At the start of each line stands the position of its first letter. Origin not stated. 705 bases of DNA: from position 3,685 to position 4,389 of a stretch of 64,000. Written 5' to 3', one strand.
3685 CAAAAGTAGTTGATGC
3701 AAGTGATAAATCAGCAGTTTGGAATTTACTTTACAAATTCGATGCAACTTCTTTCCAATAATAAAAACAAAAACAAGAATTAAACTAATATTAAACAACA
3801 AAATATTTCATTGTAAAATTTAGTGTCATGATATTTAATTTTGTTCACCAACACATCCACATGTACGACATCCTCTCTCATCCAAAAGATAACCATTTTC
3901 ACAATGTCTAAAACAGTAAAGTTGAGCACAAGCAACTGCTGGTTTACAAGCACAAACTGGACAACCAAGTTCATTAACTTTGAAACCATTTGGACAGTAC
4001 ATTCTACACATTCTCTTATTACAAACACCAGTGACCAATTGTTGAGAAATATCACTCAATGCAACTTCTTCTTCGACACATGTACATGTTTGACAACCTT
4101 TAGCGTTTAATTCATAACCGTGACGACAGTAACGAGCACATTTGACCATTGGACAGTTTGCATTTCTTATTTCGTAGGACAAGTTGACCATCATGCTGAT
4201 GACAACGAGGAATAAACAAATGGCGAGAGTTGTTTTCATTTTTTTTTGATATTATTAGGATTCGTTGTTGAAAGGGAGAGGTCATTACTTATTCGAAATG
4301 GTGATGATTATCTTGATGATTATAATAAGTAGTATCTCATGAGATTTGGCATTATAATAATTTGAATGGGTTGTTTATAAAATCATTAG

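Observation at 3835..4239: Secreted 134-aa protein made of three tandem antistasin-like Cys knots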

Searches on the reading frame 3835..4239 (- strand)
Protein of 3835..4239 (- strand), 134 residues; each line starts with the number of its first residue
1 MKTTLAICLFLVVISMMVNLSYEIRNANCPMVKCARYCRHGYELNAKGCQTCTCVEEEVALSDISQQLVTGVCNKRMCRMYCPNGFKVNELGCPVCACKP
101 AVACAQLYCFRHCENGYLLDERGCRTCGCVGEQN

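Call 3: search_protein_families(library=pfam, proteins=[window:3835-4239:-], max_evalue=10)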
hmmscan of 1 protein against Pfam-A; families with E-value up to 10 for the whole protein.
window:3835-4239:- (134 aa): 2 families
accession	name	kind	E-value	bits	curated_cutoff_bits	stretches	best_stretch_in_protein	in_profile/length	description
PF02822.19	Antistasin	-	3.3e-24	85.5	21.2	3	73-98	1-26/26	Antistasin family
PF14654.11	Epiglycanin_C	-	0.057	14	27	1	10-45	27-62/91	Mucin, cleavage site, TM and cytoplasmic tail region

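Call 6: find_homologous_proteins(query=window:3835-4239:-, max_evalue=0.001)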
Query window:3835-4239:- (134 aa): 1 proteins with E <= 0.001 among 3 candidates.
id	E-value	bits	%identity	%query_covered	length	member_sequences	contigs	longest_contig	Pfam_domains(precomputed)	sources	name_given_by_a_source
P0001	7.9e-86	303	100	100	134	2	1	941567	PF02822.20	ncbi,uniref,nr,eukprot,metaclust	ncbi:hypothetical protein NAEGRDRAFT_78011 [Naegleria gruberi]|uniref:Antistasin-like domain-contain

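Call 7: search_solved_structures(query=window:3835-4239:-, max_evalue=1, show_alignments=3)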
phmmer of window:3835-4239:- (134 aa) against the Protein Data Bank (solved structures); distinct sequences matched with E-value up to 1: 3.
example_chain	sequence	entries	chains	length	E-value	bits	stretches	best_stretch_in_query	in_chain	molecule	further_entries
1skz_A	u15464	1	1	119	7.9e-05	26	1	27-101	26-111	ANTISTASIN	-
3bg4_D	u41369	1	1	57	0.14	15.5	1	72-98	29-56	Guamerin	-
2yby_A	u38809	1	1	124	0.84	13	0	82-116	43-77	COMPLEMENT FACTOR H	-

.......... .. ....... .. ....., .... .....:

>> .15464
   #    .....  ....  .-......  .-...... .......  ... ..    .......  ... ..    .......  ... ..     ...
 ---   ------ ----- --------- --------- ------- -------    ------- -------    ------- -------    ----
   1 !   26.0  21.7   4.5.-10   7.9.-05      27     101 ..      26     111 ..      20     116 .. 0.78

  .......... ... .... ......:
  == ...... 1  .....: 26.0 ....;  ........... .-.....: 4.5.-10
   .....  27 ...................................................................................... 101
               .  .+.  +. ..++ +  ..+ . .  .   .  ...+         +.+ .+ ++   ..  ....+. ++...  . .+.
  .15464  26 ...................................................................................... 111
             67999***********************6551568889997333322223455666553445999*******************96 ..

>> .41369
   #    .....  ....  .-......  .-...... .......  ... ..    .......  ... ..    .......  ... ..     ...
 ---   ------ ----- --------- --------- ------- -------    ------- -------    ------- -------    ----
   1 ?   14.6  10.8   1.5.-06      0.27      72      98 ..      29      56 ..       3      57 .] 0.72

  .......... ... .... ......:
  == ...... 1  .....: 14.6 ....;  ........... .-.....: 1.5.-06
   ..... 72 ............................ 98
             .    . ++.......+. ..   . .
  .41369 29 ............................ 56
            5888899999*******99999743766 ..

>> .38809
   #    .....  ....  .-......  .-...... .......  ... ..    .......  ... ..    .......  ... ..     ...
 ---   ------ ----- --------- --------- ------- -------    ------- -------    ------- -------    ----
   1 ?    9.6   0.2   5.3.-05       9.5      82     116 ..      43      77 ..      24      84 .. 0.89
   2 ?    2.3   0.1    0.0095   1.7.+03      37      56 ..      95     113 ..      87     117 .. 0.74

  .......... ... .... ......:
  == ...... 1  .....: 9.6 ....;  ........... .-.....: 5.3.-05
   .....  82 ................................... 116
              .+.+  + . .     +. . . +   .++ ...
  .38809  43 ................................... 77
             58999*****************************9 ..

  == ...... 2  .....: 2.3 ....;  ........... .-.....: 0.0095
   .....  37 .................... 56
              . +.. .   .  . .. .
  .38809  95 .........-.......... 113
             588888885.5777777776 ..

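Call 18: search_protein_representatives(protein=window:3835-4239:-)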
Query: 134 residues. Proteins with E-value up to 0.001 (for the whole library): 443; up to 1e-10: 133; up to 1e-30: 14. The best 150 are listed.
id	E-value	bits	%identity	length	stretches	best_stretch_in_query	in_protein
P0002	2.3e-100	348.7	38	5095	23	72-130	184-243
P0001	2.5e-86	303.1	100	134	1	1-134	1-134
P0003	6.1e-81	285.7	42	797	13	28-130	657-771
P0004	5.8e-55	201.5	44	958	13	73-129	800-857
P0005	5.5e-44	165.9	41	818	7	27-105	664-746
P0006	3.1e-42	160.3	38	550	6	25-132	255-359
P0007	5.6e-40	153.0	35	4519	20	27-129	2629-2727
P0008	1.1e-39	152.1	42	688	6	27-129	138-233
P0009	5.2e-37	143.3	37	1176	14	33-129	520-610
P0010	2.2e-36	141.3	39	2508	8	72-129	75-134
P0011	6.4e-35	136.6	37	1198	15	28-129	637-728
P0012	2.9e-33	131.2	39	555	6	72-129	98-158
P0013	3.0e-32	127.9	43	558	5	27-131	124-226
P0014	3.7e-32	127.6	39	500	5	27-129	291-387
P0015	1.4e-29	119.3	42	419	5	25-101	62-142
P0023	3.7e-23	98.5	51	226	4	77-129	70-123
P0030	2.3e-21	92.7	40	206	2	6-132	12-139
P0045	4.3e-18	82.0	48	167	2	25-123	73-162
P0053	6.2e-17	78.3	44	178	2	14-129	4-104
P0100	2.0e-12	63.7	41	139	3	76-129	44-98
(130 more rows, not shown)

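Call 19: list_cluster_members(proteins=[P0002, P0003, P0004, P0005, P0006, P0008, P0030, P0053, P0023, P0045])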
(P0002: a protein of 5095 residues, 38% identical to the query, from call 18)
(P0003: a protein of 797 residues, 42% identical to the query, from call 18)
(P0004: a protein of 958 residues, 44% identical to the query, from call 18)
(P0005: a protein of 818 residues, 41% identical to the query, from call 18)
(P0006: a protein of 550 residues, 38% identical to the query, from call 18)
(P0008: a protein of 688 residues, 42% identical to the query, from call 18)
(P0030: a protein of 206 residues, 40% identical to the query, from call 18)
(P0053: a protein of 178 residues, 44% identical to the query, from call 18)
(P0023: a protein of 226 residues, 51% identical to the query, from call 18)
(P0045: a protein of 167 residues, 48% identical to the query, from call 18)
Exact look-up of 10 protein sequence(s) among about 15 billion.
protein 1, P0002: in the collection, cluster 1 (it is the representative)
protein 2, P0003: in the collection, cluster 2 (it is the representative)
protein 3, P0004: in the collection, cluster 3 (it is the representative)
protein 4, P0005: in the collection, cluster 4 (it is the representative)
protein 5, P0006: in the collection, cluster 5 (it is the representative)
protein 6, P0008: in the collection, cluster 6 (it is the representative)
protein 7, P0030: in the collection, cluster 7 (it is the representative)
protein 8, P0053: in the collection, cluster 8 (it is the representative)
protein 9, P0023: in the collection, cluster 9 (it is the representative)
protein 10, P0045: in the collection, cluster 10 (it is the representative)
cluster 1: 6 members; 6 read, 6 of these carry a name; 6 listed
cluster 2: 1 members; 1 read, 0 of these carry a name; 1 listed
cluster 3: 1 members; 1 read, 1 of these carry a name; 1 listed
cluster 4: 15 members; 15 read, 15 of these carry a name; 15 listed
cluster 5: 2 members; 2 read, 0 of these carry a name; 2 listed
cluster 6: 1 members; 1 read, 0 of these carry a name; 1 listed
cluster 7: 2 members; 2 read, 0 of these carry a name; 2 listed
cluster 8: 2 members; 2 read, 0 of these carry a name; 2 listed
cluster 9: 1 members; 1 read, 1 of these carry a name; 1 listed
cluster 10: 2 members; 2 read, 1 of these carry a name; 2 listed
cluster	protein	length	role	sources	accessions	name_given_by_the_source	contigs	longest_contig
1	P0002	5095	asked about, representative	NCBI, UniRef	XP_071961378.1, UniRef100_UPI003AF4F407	uncharacterized protein [Antedon mediterranea] | uncharacterized protein isoform X2 n=1 Tax=Antedon mediterranea TaxID=105859 ...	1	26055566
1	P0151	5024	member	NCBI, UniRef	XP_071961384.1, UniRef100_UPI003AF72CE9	uncharacterized protein [Antedon mediterranea] | uncharacterized protein isoform X5 n=1 Tax=Antedon mediterranea TaxID=105859 ...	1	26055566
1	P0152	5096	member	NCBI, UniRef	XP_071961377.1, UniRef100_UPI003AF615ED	uncharacterized protein [Antedon mediterranea] | uncharacterized protein isoform X1 n=1 Tax=Antedon mediterranea TaxID=105859 ...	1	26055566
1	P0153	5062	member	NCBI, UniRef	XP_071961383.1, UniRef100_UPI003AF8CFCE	uncharacterized protein [Antedon mediterranea] | uncharacterized protein isoform X4 n=1 Tax=Antedon mediterranea TaxID=105859 ...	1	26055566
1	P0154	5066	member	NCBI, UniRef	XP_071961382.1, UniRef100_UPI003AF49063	uncharacterized protein [Antedon mediterranea] | uncharacterized protein isoform X3 n=1 Tax=Antedon mediterranea TaxID=105859 ...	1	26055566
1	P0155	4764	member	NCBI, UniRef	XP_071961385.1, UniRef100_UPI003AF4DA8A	uncharacterized protein [Antedon mediterranea] | uncharacterized protein isoform X6 n=1 Tax=Antedon mediterranea TaxID=105859 ...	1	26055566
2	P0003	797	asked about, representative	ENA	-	-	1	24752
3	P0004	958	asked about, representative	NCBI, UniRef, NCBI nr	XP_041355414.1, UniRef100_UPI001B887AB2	cysteine-rich motor neuron 1 protein-like [Gigantopelta aegis] | cysteine-rich motor neuron 1 protein-like n=1 Tax=Gigantopelta aegis TaxID=1735272 ...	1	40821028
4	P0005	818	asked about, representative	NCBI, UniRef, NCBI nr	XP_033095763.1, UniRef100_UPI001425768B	cysteine-rich motor neuron 1 protein-like isoform X5 [Anneissia japonica] | cysteine-rich motor neuron 1 protein-like isoform X5 n=1 Tax=Anneissia japonica ...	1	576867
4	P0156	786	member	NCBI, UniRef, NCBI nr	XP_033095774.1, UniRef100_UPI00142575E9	uncharacterized protein LOC117100267 isoform X15 [Anneissia japonica] | uncharacterized protein LOC117100267 isoform X15 n=1 Tax=Anneissia japonica TaxID=1529436 ...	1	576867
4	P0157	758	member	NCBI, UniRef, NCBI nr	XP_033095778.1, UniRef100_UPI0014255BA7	cysteine-rich motor neuron 1 protein-like isoform X19 [Anneissia japonica] | cysteine-rich motor neuron 1 protein-like isoform X19 n=1 Tax=Anneissia japonica ...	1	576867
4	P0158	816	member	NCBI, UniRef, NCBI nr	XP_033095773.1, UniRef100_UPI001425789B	cysteine-rich motor neuron 1 protein-like isoform X14 [Anneissia japonica] | cysteine-rich motor neuron 1 protein-like isoform X14 n=1 Tax=Anneissia japonica ...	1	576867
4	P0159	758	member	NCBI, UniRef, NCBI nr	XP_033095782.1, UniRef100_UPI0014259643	cysteine-rich motor neuron 1 protein-like isoform X22 [Anneissia japonica] | cysteine-rich motor neuron 1 protein-like isoform X22 n=1 Tax=Anneissia japonica ...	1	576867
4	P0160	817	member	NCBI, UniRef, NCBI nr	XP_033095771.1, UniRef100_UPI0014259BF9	cysteine-rich motor neuron 1 protein-like isoform X12 [Anneissia japonica] | cysteine-rich motor neuron 1 protein-like isoform X12 n=1 Tax=Anneissia japonica ...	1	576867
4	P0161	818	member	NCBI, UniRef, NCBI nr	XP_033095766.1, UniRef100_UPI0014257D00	uncharacterized protein LOC117100267 isoform X7 [Anneissia japonica] | uncharacterized protein LOC117100267 isoform X7 n=1 Tax=Anneissia japonica TaxID=1529436 ...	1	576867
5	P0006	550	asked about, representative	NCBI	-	-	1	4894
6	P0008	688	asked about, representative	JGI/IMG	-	-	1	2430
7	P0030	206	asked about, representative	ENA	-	-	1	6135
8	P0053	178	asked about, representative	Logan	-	-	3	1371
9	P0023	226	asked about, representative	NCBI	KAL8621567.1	hypothetical protein ACOMHN_026238 [Nucella lapillus]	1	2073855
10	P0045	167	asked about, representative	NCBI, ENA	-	-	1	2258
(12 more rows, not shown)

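Call 22: find_homologous_proteins(query=A1, max_evalue=0.001)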
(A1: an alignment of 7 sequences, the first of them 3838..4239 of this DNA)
Query A1 (7 sequences) (134 aa, profile of the alignment): 29 proteins with E <= 0.001 among 516 candidates.
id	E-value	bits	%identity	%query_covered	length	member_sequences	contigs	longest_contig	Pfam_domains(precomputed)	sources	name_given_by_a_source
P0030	3.3e-53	197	36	96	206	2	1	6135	PF02822.20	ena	-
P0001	2.3e-49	185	100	100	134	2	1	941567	PF02822.20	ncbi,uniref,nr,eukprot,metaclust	ncbi:hypothetical protein NAEGRDRAFT_78011 [Naegleria gruberi]|uniref:Antistasin-like domain-contain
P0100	6.5e-31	125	30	94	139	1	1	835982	PF02822.20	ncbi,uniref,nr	ncbi:hypothetical protein C9374_009772 [Naegleria lovaniensis]|uniref:Antistasin-like domain-contain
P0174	9.3e-29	118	32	70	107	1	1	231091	PF02822.20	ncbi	ncbi:hypothetical protein ABK040_015380 [Willaertia magna]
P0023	1.1e-27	115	33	93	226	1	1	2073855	PF02822.20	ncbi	ncbi:hypothetical protein ACOMHN_026238 [Nucella lapillus]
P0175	1.0e-18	85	31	94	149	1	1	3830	PF02822.20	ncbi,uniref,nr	ncbi:unnamed protein product [Didymodactylos carnosus]|uniref:Antistasin-like domain-containing prot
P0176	8.2e-18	83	44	43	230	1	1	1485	PF02822.20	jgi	jgi:hypothetical protein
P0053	7.8e-17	79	37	89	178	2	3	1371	PF02822.20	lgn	-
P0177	1.9e-16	78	37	75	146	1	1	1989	PF02822.20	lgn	-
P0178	1.5e-15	75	34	81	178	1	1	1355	PF02822.20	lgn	-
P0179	2.1e-15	75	26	54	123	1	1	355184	PF02822.20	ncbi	ncbi:hypothetical protein ABK040_009600 [Willaertia magna]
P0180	2.6e-15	74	40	74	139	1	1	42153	PF02822.20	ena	-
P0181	1.3e-14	72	33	78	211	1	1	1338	PF00014.29,PF02822.20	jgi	-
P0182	3.5e-14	71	36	96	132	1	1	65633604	PF02822.20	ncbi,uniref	ncbi:hypothetical protein SNE40_017099 [Patella caerulea]|uniref:Antistasin-like domain-containing p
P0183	4.2e-14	71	30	92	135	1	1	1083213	PF02822.20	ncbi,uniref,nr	ncbi:hypothetical protein C9374_003837 [Naegleria lovaniensis]|uniref:Antistasin-like domain-contain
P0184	1.1e-13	69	25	75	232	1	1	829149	PF02822.20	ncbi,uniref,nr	ncbi:hypothetical protein CHS0354_009616 [Potamilus streckersoni]|uniref:Antistasin-like domain-cont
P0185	7.1e-13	67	36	78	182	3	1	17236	PF02822.20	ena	-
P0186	1.4e-12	66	36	70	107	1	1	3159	PF02822.20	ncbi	-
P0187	1.9e-12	65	36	75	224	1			PF02822.20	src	-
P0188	3.0e-11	61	35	75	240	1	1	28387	PF02822.20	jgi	jgi:hypothetical protein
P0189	6.7e-10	57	32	46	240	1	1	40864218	PF02822.20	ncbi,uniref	ncbi:antistasin-like [Haliotis cracherodii]|uniref:antistasin-like n=1 Tax=Haliotis cracherodii TaxI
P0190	2.0e-9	55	30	97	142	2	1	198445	PF02822.20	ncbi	ncbi:hypothetical protein ABK040_001658 [Willaertia magna]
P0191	4.4e-9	54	31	96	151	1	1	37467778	PF02822.20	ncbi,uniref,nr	ncbi:cysteine-rich motor neuron 1 protein-like [Haliotis rufescens]|uniref:cysteine-rich motor neuro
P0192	3.3e-8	52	28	96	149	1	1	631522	PF02822.20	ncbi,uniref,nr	ncbi:BPTI/Kunitz domain-containing protein 4-like [Haliotis rubra]|uniref:BPTI/Kunitz domain-contain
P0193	2.2e-7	49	39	40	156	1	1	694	PF00095.27,PF02822.20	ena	-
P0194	2.7e-6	45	46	40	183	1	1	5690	PF02822.20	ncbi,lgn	-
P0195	4.3e-5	41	25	76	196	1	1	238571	PF00014.29,PF02822.20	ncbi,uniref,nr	ncbi:hypothetical protein NP493_1203g00000 [Ridgeia piscesae]|uniref:Uncharacterized protein n=1 Tax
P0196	2.5e-4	39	33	49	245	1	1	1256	PF02822.20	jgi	jgi:hypothetical protein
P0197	3.2e-4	39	27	88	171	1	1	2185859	PF02822.20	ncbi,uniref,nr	ncbi:cysteine-rich motor neuron 1 protein [Plakobranchus ocellatus]|uniref:Cysteine-rich motor neuro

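Call 25: find_encoding_contigs(protein=P0030, flank=5000, max_places=3)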
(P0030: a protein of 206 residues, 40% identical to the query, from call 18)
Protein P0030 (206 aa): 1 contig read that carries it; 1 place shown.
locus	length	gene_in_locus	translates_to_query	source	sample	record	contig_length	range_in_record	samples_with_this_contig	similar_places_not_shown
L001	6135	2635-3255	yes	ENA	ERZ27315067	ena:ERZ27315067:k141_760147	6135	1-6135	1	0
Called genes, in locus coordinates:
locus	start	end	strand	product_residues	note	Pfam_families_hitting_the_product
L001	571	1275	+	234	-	PF00650:CRAL_TRIO, PF13716:CRAL_TRIO_2 (weak)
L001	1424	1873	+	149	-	-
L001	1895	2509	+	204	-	-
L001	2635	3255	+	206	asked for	PF02822:Antistasin (weak)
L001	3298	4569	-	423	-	-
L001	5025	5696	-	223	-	PF00651:BTB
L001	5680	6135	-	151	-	?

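Call 32: predict_structure(alignment_id=A2)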
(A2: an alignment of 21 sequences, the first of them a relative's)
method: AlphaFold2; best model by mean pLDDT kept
length: 134 residues; sequences in the alignment: 21
mean_pLDDT: 85.6   pTM: 0.47
mean pLDDT of the five models: 85.6, 84.3, 83.3, 80.8, 79.0
residues with pLDDT >= 90: 40; 70-90: 84; 50-70: 10; < 50: 0
segments of 3 or more residues with pLDDT < 50: none
pLDDT, mean of each block of 10 residues (from residue 1): 90 88 71 87 86 88 81 75 85 86 91 95 93 78
secondary structure, 60 per line:
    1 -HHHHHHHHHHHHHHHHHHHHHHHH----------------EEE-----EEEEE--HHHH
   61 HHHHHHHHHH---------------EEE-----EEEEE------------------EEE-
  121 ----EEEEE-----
elements in order: H2-25 E42-44 E50-54 H57-70 E86-88 E94-98 E117-119 E125-129

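Call 34: fold_search(model_id=the predicted structure, library=pdb)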
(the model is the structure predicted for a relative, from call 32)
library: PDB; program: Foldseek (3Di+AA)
matches with E <= 10: 21; with E <= 0.001: 0
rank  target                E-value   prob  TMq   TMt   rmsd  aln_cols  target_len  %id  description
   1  1skz                  1.5e-02  0.60  0.21  0.27  12.7        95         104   30  PROTEASE INHIBITOR (released 1997-10-22)
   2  5ubm_I                1.3e-01  0.16  0.22  0.25  13.2       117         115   24  Crystal structure of human C1s in complex with inhibitor gigastasin (released 2017-11-08)
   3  3bg4_D                1.6e-01  0.80  0.20  0.53   1.3        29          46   48  The crystal structure of guamerin in complex with chymotrypsin and the development of an elastase-specific inhibitor (released 2008-07-29)
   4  1hia_I                3.8e-01  0.57  0.20  0.52   1.4        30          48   43  KALLIKREIN COMPLEXED WITH HIRUSTASIN (released 1997-12-24)
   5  1c9t_G                5.5e-01  0.44  0.20  0.47   1.7        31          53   39  COMPLEX OF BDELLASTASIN WITH BOVINE TRYPSIN (released 2000-08-03)
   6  1bx8                  6.0e-01  0.54  0.21  0.53   1.5        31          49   45  HIRUSTASIN FROM HIRUDO MEDICINALIS AT 1.4 ANGSTROMS (released 1999-04-27)
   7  1c9p_B                1.2e+00  0.30  0.21  0.50   1.6        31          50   39  COMPLEX OF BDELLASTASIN WITH PORCINE TRYPSIN (released 2000-08-03)
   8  5a6r_A                3.7e+00  0.02  0.12  0.16   8.7        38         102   18  Crystal structure of the BTB domain of human KCTD17 (released 2015-11-04)
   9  8qrk_D                5.0e+00  0.01  0.17  0.08  20.9        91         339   14  mt-SSU assembly intermediate in GTPBP8 knock-out cells, state 1 (released 2024-06-26)
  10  8i9w_CC               5.9e+00  0.01  0.14  0.08  23.0       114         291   13  Cryo-EM structure of a Chaetomium thermophilum pre-60S ribosomal subunit - Dbp10-3 (released 2023-05-17)
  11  3tjq                  6.8e+00  0.01  0.16  0.19   8.0        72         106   24  N-domain of HtrA1 (released 2012-05-16)
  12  7mpi_Bf               6.8e+00  0.00  0.11  0.17  11.2        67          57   22  Stm1 bound vacant 80S structure isolated from cbf5-D95A (released 2022-05-11)
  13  5mvi_A                7.4e+00  0.01  0.13  0.05   6.5        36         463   14  Crystal structure of 2-methylcitrate dehydratase (PrpD) from Salmonella enterica (released 2018-02-14)
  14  5fj9_N                7.4e+00  0.01  0.14  0.16   7.7        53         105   13  Cryo-EM structure of yeast apo RNA polymerase III at 4.6 A (released 2015-11-25)
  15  9jfd_A                7.4e+00  0.01  0.18  0.05  11.2       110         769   14  Human insulin receptor bound with A62-dimer, Pseudo-gamma conformation (released 2025-07-16)
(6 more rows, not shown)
